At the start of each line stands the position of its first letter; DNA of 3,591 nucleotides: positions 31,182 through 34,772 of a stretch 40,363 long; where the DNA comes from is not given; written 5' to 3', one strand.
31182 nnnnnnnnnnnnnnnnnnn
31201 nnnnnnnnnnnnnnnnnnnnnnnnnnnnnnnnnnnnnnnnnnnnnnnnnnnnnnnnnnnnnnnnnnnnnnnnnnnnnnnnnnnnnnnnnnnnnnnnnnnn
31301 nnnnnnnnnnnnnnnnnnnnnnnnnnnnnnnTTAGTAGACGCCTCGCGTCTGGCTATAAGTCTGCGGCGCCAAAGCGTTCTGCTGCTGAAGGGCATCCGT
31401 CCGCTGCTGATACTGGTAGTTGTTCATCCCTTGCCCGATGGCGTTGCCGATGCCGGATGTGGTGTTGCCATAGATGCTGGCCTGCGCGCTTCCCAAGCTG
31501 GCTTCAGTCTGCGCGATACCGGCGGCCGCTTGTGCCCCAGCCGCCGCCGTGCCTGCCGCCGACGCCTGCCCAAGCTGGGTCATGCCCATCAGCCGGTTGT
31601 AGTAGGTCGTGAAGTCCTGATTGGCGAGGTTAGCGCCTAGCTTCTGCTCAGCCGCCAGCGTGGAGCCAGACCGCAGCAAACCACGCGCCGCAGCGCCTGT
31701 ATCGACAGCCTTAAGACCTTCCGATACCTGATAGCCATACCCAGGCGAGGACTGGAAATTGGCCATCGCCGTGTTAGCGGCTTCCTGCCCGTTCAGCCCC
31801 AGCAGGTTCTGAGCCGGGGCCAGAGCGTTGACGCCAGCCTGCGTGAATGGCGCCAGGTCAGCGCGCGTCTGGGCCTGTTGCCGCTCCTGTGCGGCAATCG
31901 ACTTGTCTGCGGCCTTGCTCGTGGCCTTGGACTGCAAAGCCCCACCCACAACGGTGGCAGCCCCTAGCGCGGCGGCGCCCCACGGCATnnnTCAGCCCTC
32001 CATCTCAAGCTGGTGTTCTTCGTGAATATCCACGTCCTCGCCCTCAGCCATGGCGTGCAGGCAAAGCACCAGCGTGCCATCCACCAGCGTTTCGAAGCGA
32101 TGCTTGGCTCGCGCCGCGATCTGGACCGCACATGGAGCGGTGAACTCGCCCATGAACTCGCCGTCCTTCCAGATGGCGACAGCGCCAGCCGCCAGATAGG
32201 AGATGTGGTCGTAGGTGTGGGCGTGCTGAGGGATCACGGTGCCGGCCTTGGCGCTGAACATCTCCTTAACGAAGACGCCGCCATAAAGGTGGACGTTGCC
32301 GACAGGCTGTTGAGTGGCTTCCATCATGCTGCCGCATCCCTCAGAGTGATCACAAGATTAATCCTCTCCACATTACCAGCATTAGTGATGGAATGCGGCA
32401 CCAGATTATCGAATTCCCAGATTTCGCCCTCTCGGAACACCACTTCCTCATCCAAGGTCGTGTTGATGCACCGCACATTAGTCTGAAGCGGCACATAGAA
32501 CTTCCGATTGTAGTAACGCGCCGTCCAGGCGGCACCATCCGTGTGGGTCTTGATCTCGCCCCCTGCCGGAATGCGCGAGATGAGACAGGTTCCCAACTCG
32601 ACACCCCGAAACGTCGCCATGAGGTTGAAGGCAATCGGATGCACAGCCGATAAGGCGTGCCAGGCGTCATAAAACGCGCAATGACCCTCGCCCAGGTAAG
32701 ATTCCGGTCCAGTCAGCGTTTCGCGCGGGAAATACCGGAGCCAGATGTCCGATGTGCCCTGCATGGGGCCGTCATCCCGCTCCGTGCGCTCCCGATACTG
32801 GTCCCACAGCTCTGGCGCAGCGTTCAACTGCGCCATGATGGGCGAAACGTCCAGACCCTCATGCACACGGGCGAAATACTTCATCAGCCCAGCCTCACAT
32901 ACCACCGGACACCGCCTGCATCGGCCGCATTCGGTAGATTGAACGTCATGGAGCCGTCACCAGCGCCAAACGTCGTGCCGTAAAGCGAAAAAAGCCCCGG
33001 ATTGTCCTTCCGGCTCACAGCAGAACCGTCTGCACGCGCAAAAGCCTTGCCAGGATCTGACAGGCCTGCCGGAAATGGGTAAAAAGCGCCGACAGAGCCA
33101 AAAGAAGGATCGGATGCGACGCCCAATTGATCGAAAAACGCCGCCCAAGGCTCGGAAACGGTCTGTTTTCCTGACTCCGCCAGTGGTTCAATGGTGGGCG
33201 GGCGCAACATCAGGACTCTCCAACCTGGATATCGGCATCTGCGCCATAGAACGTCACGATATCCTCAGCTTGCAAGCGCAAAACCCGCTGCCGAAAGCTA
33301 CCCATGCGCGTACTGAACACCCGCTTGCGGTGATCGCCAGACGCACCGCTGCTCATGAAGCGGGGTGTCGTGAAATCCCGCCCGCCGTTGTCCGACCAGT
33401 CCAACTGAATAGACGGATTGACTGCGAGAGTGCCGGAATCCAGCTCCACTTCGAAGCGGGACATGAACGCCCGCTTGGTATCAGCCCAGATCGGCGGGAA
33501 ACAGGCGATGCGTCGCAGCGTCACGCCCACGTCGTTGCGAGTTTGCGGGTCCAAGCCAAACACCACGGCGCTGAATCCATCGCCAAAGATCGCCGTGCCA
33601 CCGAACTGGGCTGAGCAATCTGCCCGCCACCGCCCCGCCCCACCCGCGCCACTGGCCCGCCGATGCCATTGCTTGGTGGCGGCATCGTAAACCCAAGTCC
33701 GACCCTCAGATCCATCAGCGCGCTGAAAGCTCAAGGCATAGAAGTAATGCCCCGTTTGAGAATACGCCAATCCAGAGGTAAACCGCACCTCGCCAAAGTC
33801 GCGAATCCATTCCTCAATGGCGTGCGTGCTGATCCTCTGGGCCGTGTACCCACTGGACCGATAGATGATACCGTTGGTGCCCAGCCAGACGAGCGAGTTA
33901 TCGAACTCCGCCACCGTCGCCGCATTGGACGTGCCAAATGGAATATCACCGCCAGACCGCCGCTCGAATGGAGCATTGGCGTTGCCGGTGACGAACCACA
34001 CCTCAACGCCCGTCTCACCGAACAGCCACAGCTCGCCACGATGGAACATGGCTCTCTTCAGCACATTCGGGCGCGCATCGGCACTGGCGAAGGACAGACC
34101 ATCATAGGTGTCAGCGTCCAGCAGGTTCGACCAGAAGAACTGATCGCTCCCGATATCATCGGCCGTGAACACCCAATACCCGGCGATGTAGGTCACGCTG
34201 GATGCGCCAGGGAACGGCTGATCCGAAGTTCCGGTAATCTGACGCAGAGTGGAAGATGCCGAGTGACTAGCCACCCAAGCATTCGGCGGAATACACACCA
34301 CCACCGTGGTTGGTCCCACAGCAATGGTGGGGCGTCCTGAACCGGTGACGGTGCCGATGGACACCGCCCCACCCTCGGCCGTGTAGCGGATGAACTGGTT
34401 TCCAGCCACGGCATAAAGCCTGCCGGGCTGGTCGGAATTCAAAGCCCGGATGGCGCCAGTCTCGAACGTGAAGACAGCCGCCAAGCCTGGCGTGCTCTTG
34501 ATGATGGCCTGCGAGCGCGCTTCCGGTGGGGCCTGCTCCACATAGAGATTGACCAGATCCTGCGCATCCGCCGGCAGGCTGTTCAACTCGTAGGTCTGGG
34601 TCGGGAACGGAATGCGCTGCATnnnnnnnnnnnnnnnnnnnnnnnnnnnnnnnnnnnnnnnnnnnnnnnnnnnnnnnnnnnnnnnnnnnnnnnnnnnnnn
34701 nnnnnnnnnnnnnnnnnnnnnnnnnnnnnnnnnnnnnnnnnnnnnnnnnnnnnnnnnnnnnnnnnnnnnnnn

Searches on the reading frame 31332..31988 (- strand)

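Call 12: search_protein_families(library=phrogs, proteins=[window:31332-31988:-], max_evalue=0.01)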
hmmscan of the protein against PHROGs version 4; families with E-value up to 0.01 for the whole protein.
window:31332-31988:- (218 aa): 1 family
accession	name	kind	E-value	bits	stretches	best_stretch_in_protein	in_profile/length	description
phrog_598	-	DNA, RNA and nucleotide metabolism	2.9e-28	100.1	1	15-195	19-208/240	DNA ejection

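Call 44: search_protein_families(library=pfam, proteins=[window:31332-31988:-], max_evalue=0.01)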
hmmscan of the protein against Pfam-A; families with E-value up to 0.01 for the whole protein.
window:31332-31988:- (218 aa): 0 families

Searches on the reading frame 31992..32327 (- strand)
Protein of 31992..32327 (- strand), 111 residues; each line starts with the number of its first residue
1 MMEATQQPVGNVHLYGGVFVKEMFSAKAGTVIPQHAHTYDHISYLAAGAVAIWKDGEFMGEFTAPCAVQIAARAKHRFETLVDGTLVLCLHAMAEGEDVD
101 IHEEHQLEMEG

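Call 12: search_protein_families(library=phrogs, proteins=[window:31992-32327:-], max_evalue=0.01)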
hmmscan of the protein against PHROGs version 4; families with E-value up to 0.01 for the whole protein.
window:31992-32327:- (111 aa): 2 families
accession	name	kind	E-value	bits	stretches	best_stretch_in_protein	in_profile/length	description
phrog_12032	-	tail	9.8e-06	26.1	1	14-105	45-133/160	short tail fiber protein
phrog_24280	-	tail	0.0025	18.4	1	13-74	52-111/169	tail fiber adhesin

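Call 44: search_protein_families(library=pfam, proteins=[window:31992-32327:-], max_evalue=0.01)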
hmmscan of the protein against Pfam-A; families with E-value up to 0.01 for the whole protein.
window:31992-32327:- (111 aa): 1 family
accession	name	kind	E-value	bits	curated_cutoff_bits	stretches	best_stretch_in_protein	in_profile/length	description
PF07883.17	Cupin_2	-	0.0001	22.4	27.2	1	26-87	5-65/70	Cupin domain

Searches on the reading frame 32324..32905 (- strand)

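Call 12: search_protein_families(library=phrogs, proteins=[window:32324-32905:-], max_evalue=0.01)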
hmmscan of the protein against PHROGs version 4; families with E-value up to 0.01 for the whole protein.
window:32324-32905:- (193 aa): 1 family
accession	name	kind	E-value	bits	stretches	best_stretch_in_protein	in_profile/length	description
phrog_32420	-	unknown function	0.0067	17.4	0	17-188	8-175/180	-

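Call 44: search_protein_families(library=pfam, proteins=[window:32324-32905:-], max_evalue=0.01)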
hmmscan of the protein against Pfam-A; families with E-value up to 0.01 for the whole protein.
window:32324-32905:- (193 aa): 1 family
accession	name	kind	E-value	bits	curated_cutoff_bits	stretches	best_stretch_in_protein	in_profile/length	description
PF05118.21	Asp_Arg_Hydrox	-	3.8e-10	40.3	22.6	1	90-188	57-154/157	Aspartyl/Asparaginyl beta-hydroxylase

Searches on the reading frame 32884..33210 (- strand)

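Call 12: search_protein_families(library=phrogs, proteins=[window:32884-33210:-], max_evalue=0.01)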
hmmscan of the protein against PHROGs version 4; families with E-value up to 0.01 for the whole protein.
window:32884-33210:- (108 aa): 8 families
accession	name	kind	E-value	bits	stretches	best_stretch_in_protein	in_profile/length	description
phrog_25747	-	tail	5.2e-09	35.6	1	50-94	689-732/901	tail fiber protein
phrog_19618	-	tail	6.6e-09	36.2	1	59-97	155-193/387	tail collar protein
phrog_9116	-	tail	7.8e-09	35.8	1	52-95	71-114/455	tail protein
phrog_1858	-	tail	8e-06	25.1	1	39-97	139-197/1018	tail fiber protein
phrog_31611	-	tail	4.1e-05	23.9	1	63-96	187-220/385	tail collar protein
phrog_38759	-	unknown function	0.00015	21.3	1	53-95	766-810/920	-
phrog_327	-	tail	0.00056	20.3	1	17-94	289-346/618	tail protein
phrog_523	-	tail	0.0063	16.3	1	45-94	491-530/673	tail collar fiber protein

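Call 44: search_protein_families(library=pfam, proteins=[window:32884-33210:-], max_evalue=0.01)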
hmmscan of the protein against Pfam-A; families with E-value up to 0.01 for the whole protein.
window:32884-33210:- (108 aa): 1 family
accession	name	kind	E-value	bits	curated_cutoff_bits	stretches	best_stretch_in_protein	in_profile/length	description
PF07484.17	Collar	-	9.7e-12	45.1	24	1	55-95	13-52/57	Phage Tail Collar Domain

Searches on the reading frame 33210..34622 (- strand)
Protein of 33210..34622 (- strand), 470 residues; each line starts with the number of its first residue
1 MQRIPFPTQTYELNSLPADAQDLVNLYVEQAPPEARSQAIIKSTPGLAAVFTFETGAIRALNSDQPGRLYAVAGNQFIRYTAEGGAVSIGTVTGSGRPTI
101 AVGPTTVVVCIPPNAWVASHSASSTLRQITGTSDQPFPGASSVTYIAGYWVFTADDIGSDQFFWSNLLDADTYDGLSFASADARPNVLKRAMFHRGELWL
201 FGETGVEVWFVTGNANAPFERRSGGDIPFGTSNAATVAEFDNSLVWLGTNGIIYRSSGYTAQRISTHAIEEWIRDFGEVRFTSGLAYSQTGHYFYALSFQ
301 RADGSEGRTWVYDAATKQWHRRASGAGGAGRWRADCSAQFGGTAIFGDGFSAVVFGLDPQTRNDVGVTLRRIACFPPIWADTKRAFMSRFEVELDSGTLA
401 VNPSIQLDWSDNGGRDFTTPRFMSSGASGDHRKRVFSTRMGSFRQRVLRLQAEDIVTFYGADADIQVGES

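Call 12: search_protein_families(library=phrogs, proteins=[window:33210-34622:-], max_evalue=0.01)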
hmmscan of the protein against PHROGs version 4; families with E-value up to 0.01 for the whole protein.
window:33210-34622:- (470 aa): 1 family
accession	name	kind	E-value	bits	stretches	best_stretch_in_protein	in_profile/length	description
phrog_578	-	connector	3.3e-97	327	1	1-468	3-472/486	head closure Hc3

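Call 16: search_dna_similar(query=window:33210-34622:-, collection=phages, mode=protein, max_rows=25)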
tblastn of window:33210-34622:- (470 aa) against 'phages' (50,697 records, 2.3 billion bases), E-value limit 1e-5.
Records with a match: 44; places in all: 44; records where one place covers at least 80% of the query: 41.
Best place of each record, by identity: <60% 44.
By first word of the organism name: Vibrio 18; Caudoviricetes 7; Pseudanabaena 3; Xylella 3; Phage 2; Rhodoferax 2; Shewanella 2; Thalassomonas 2; Bacteriophage 1; Xanthomonas 1; and 3 more.
By host as written in the record: - 10; Vibrio crassostreae 10; Pseudanabaena sp. 3; Rhodoferax sp. IMCC26218 2; Vibrio vulnificus 2; Vibrio tasmaniensis 2; Shewanella inventionis KX27 2; Thalassomonas loyana LMG 22536 2; and 10 more.
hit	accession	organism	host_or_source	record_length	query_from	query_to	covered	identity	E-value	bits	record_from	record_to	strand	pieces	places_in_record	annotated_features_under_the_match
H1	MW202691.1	Caudoviricetes sp.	Manatee Spring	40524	1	465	99%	33.5%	1e-56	208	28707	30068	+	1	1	stabilization protein | hypothetical protein | P22 tail accessory factor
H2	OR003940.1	Phage DSL-LC05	Gammaproteobacteria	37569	1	467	99%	32.7%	3e-63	227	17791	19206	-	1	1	packaged DNA stabilization protein | tail adaptor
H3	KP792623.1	Rhodoferax phage P26218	Rhodoferax sp. IMCC26218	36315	1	456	97%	31.5%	4e-53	198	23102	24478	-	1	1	hypothetical protein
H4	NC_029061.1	Rhodoferax phage P26218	Rhodoferax sp. IMCC26218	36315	1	456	97%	31.5%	4e-53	198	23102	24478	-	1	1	head closure Hc3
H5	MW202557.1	Caudoviricetes sp.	Manatee Spring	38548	3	456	97%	31.3%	2e-51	193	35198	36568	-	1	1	phage stabilization protein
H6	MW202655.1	Bacteriophage sp.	Manatee Spring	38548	3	456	97%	31.3%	2e-51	193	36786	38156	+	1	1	phage stabilization protein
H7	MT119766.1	Xanthomonas phage PBR31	Xanthomonas campestris pv. campestris ...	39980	1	456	97%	30.4%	1e-46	179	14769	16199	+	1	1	tail tubular protein B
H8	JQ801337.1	Vibrio phage VvAW1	Vibrio vulnificus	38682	2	456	97%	30.1%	1e-48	185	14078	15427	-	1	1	hypothetical protein (x2)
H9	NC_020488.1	Vibrio phage VvAW1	Vibrio vulnificus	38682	2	456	97%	30.1%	1e-48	185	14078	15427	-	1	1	head closure Hc3 | hypothetical protein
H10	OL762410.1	Vibrio phage vB_ValP_FGH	Vibrio alginolyticus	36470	1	467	99%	29.1%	3e-40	160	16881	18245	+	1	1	hypothetical protein (x2)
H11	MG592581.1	Vibrio phage 1.211.A._10N.222.52.F11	Vibrio tasmaniensis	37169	1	456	97%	28.9%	3e-40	160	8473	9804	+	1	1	stabilization protein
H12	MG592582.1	Vibrio phage 1.211.B._10N.222.52.F11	Vibrio tasmaniensis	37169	1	456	97%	28.9%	3e-40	160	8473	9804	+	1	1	stabilization protein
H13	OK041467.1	Pseudomonas phage PAE2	Pseudomonas aeruginosa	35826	3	450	95%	29.3%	7e-43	168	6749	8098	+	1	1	hypothetical protein | putative tail accessory factor protein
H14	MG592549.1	Vibrio phage 1.183.O._10N.286.48.B7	Vibrio sp.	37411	1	454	97%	28.8%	1e-39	159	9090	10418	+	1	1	stabilization protein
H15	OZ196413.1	Vibrio phage D478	Seawater and oysters mix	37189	1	454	97%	28.4%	1e-37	152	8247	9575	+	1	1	head closure Hc3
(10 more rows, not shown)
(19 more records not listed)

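Call 44: search_protein_families(library=pfam, proteins=[window:33210-34622:-], max_evalue=0.01)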
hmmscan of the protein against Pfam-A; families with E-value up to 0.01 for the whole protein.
window:33210-34622:- (470 aa): 0 families
